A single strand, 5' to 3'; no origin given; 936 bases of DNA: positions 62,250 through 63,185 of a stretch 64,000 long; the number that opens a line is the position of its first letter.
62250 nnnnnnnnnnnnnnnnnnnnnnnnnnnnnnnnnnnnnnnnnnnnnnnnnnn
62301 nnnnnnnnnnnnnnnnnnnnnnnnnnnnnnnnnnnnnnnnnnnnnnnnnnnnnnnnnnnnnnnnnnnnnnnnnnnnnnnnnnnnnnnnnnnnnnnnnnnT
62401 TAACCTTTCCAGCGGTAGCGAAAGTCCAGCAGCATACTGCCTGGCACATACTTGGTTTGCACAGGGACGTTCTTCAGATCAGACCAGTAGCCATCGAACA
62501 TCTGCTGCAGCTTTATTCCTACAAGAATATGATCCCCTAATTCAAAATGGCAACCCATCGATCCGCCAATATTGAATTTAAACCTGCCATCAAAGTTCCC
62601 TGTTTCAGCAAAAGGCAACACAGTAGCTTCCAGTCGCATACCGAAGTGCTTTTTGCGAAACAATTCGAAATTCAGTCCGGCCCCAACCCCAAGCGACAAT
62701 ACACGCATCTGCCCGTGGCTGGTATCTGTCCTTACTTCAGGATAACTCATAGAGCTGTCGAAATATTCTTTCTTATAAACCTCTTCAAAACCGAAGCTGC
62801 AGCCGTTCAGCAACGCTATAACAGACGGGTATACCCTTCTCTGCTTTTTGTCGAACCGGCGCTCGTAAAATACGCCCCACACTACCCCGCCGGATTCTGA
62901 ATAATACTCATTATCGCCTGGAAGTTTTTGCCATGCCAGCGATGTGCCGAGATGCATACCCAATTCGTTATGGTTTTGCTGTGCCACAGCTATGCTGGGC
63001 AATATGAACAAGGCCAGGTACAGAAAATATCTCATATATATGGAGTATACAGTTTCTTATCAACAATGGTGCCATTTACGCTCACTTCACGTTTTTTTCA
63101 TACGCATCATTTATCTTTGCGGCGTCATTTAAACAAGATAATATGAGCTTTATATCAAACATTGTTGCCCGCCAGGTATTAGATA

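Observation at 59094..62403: Complete red/far-red light-sensing operon (RR-bphO-bphP) in a Bacteroidota heterotroph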

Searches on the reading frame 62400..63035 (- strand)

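Call 3: search_protein_families(library=pfam, proteins=[window:62400-63035:-], max_evalue=0.01)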
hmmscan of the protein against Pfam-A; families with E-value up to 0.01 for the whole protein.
window:62400-63035:- (211 aa): 2 families
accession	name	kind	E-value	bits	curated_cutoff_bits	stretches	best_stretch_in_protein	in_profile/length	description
PF13505.12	OMP_b-brl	-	0.00055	20.6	28.7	1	11-175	5-149/175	Outer membrane protein beta-barrel domain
PF13568.12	OMP_b-brl_2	-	0.0052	17.3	27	0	24-137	14-111/175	Outer membrane protein beta-barrel domain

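Call 4: search_protein_families(library=ncbifam, proteins=[window:62400-63035:-], max_evalue=0.01)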
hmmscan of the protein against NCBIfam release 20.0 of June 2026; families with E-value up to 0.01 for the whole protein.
window:62400-63035:- (211 aa): 0 families
